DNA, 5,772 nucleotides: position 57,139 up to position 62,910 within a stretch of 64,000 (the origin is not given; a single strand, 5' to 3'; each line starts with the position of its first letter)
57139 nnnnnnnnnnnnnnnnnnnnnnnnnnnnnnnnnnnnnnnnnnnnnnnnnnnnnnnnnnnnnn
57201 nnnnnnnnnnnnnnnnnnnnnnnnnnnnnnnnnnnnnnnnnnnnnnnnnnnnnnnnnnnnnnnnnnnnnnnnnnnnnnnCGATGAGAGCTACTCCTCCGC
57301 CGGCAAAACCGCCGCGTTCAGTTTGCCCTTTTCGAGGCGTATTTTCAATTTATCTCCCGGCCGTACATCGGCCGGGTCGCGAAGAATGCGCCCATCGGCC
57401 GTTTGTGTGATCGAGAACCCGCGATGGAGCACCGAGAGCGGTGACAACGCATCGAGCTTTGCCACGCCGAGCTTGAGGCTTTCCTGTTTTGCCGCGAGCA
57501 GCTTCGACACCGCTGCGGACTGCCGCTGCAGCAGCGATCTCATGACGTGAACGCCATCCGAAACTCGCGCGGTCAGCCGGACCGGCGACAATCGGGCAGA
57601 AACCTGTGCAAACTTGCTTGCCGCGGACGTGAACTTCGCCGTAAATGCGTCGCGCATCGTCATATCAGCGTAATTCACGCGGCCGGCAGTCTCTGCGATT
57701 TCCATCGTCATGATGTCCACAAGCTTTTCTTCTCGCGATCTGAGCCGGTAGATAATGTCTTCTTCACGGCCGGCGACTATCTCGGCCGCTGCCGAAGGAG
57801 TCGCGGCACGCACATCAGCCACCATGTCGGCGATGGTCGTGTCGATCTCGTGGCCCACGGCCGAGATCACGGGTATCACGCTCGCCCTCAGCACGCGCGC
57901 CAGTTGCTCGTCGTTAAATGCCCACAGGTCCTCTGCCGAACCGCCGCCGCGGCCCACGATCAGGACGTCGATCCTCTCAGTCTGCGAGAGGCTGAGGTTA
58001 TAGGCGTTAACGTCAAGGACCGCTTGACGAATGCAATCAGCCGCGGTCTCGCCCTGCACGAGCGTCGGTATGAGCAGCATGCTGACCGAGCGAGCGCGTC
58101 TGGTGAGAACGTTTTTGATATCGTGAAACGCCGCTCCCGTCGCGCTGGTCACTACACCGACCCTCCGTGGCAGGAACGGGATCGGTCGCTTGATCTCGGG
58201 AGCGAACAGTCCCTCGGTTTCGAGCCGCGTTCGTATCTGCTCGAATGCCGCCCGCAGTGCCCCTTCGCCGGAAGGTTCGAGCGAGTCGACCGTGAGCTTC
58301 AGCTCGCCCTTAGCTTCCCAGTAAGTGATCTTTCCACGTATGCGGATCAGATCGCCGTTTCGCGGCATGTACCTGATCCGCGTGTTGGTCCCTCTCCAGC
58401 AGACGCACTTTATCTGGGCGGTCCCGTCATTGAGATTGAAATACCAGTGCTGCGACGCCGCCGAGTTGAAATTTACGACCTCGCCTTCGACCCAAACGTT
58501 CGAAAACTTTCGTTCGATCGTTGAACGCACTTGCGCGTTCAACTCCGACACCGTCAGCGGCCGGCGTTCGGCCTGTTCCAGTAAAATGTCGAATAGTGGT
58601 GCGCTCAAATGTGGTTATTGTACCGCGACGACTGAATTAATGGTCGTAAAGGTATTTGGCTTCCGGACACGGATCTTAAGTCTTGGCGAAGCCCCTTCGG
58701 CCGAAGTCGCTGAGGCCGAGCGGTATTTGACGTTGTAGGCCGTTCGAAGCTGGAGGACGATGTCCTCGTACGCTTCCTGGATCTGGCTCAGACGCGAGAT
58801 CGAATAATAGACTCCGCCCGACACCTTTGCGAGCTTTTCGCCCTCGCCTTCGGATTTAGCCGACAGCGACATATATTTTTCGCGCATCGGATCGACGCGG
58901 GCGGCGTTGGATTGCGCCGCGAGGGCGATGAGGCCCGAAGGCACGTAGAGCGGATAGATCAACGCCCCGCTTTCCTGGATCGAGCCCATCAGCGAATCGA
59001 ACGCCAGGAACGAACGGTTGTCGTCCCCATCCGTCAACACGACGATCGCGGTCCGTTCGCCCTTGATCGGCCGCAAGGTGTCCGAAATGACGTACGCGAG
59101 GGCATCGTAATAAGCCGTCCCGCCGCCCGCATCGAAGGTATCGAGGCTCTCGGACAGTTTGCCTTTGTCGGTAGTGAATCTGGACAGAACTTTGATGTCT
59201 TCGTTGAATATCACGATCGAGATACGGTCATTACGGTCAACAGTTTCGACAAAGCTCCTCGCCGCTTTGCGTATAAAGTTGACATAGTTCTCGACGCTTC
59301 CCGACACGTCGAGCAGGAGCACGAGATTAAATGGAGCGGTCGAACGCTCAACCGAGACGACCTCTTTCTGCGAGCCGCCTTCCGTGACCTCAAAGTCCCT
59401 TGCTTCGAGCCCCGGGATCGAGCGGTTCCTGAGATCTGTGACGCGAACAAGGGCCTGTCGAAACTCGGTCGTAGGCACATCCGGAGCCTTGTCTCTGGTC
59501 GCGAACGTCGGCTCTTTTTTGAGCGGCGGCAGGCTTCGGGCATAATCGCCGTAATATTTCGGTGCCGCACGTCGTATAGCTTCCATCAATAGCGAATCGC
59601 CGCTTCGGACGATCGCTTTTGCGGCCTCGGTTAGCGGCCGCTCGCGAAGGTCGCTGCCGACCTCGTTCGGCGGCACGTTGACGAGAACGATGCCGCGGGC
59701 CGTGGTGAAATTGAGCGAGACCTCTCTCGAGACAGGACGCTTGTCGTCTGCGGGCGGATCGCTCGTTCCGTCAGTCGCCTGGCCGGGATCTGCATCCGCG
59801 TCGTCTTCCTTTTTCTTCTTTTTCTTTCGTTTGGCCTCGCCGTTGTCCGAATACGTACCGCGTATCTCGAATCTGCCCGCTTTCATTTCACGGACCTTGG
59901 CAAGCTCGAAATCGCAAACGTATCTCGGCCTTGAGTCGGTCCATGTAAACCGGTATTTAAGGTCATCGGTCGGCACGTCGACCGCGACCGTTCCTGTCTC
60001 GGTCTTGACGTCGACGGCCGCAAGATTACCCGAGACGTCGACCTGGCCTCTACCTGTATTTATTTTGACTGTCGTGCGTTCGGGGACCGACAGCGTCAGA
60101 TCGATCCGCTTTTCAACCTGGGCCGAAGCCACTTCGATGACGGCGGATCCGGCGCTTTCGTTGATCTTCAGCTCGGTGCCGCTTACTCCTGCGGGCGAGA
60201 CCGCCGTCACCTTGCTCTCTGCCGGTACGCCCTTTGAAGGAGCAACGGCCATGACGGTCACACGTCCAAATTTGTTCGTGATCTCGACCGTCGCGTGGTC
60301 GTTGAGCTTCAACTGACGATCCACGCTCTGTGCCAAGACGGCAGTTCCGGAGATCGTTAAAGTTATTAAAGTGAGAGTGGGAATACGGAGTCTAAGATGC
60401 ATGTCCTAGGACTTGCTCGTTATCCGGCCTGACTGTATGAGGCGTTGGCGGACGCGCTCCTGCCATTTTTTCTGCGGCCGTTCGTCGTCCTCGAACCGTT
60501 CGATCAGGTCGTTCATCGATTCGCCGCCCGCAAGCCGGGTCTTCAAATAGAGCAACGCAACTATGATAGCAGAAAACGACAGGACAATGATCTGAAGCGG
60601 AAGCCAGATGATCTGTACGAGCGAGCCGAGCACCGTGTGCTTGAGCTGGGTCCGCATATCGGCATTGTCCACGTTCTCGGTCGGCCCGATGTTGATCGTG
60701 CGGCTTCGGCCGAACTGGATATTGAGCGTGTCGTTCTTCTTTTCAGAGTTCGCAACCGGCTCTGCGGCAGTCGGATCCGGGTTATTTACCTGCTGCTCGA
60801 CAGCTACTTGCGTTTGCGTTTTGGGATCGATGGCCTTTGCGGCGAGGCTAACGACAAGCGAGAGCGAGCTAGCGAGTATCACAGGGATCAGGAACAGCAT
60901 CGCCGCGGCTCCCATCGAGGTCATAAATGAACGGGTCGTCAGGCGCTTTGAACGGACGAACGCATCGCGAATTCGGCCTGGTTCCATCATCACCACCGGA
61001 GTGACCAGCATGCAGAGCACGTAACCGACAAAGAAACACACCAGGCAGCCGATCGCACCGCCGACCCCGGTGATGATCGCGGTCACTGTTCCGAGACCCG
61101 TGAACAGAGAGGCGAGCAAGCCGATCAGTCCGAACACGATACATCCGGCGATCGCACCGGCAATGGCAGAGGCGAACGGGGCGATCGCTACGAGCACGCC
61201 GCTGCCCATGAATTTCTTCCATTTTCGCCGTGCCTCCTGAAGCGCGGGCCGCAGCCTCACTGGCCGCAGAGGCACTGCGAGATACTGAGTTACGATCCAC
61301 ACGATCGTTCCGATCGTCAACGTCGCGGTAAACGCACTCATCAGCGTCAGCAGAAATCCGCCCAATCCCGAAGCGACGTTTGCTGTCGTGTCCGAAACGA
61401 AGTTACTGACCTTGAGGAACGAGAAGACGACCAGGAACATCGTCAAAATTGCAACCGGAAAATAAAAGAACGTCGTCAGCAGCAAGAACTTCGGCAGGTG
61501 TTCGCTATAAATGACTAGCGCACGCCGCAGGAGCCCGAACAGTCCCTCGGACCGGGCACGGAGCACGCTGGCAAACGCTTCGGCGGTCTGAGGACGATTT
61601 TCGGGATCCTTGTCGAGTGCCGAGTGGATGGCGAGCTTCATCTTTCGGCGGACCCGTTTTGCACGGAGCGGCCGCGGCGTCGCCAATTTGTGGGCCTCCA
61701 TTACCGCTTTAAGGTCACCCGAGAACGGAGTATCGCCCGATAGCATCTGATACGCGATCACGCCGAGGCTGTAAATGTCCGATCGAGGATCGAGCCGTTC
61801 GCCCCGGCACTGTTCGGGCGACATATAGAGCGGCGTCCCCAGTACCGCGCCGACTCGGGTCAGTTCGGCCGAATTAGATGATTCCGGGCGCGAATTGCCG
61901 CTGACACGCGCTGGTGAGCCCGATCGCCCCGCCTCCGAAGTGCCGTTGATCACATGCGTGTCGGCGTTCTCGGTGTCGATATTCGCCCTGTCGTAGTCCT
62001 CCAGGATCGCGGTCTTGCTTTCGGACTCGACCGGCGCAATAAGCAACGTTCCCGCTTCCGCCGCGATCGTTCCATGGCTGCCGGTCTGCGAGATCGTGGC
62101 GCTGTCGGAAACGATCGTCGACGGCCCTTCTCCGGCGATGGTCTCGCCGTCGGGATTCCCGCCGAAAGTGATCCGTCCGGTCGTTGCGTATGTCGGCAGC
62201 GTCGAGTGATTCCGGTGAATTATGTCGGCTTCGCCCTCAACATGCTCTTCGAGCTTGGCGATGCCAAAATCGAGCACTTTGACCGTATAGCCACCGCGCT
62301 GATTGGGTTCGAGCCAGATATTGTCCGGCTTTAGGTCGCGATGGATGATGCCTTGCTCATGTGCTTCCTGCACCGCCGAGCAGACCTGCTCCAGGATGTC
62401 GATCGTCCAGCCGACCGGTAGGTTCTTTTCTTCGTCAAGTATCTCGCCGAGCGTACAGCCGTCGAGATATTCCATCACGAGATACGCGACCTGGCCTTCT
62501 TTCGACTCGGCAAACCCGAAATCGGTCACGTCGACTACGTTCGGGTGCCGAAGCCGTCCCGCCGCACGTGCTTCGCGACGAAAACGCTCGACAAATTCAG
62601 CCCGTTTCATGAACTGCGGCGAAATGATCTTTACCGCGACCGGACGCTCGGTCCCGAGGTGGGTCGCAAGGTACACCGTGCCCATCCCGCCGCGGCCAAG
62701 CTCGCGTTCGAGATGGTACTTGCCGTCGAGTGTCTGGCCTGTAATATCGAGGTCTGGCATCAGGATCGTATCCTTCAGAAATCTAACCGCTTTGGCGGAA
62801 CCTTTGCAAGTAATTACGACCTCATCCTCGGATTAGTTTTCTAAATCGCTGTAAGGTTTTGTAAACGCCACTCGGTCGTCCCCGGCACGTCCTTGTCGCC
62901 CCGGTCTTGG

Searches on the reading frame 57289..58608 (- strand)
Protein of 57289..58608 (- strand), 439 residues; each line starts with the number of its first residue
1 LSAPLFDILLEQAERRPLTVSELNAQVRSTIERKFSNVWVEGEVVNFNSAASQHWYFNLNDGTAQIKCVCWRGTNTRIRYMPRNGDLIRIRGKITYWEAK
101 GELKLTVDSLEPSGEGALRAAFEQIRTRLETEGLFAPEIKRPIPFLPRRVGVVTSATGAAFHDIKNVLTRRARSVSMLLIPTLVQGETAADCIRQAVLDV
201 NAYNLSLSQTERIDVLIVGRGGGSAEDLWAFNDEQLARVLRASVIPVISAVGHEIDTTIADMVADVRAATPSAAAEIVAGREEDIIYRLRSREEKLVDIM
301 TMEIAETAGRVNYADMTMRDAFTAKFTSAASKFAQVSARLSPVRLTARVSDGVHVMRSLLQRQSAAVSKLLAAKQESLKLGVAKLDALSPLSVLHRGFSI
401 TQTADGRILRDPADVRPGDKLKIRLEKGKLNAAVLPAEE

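Call 68: search_protein_families(library=pfam, proteins=[window:57289-58608:-], max_evalue=0.00001)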
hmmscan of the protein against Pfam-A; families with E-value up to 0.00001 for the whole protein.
window:57289-58608:- (439 aa): 3 families
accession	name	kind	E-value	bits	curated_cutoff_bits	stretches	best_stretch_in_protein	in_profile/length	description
PF02601.20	Exonuc_VII_L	-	4.6e-84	283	35.9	1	134-432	1-314/315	Exonuclease VII, large subunit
PF13742.12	tRNA_anti_2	-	5.2e-29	100.8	27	1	18-110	1-94/95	OB-fold nucleic acid binding domain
PF01336.31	tRNA_anti-codon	-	1.3e-13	51.1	27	1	38-112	1-74/75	OB-fold nucleic acid binding domain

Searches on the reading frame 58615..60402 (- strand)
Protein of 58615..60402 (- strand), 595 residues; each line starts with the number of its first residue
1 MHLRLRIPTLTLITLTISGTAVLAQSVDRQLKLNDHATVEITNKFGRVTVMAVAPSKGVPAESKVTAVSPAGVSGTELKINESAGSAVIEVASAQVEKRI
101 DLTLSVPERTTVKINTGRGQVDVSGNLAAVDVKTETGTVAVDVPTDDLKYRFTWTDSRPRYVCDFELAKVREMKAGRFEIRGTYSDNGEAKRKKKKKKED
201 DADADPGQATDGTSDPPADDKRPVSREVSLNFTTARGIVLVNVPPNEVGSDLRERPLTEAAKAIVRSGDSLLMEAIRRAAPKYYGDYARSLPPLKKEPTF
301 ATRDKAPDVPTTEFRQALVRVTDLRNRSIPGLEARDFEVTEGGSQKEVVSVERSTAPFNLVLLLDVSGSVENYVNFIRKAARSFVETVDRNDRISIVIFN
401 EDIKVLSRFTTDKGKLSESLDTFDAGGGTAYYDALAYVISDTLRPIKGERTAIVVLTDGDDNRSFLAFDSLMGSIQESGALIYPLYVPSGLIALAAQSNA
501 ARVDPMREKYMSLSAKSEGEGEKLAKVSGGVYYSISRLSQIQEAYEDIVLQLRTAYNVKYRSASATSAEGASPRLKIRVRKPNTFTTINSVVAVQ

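Call 68: search_protein_families(library=pfam, proteins=[window:58615-60402:-], max_evalue=0.00001)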
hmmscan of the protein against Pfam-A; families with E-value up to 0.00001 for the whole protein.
window:58615-60402:- (595 aa): 3 families
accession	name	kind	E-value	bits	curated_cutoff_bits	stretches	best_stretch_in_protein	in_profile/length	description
PF13519.12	VWA_2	-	1.3e-13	51.9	27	1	360-459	1-106/107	von Willebrand factor type A domain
PF05762.20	VWA_CoxE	-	1.4e-12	48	26.4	1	344-482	42-182/222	VWA domain containing CoxE-like protein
PF00092.34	VWA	-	2.1e-12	48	23.8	1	359-478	1-130/174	von Willebrand factor type A domain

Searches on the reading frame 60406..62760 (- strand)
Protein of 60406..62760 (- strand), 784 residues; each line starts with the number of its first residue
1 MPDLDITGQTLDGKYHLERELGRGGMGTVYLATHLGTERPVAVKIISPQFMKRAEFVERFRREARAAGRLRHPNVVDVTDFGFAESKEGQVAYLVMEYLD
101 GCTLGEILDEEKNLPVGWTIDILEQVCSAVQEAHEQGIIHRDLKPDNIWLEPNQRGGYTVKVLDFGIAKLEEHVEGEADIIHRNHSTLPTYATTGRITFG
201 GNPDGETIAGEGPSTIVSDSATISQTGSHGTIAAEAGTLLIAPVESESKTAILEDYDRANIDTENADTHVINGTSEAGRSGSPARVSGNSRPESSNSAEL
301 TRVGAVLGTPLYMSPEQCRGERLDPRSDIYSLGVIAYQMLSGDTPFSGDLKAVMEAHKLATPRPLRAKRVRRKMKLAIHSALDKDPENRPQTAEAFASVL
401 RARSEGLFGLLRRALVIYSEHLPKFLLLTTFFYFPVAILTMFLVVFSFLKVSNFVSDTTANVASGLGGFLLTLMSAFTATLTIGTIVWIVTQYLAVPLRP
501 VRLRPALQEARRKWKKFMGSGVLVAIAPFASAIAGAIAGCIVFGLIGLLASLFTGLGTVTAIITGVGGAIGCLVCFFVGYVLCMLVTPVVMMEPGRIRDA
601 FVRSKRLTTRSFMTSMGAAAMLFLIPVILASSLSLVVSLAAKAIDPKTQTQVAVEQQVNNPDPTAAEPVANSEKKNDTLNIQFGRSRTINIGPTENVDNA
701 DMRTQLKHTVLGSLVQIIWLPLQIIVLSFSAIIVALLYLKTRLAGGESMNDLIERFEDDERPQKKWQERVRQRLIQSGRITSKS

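Call 52: find_encoding_contigs(protein=window:60406-62760:-, flank=10000, max_places=3)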
Protein window:60406-62760:- (784 aa): no gene with exactly this product is on record in the collection.

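Call 68: search_protein_families(library=pfam, proteins=[window:60406-62760:-], max_evalue=0.00001)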
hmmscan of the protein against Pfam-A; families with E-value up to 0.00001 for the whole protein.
window:60406-62760:- (784 aa): 4 families
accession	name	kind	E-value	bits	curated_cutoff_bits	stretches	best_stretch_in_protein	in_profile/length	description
PF00069.31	Pkinase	-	9.4e-47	160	31.7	2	15-172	1-149/263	Protein kinase domain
PF07714.23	PK_Tyr_Ser-Thr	-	5.4e-30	105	23.1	1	16-171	2-152/258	Protein tyrosine and serine/threonine kinase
PF06293.20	Kdo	-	1.8e-07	31.2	21.3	1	58-167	56-168/207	Lipopolysaccharide kinase (Kdo/WaaP) family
PF03109.22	ABC1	-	9.3e-06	25.4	22.9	0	60-169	110-215/244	ABC1 atypical kinase-like domain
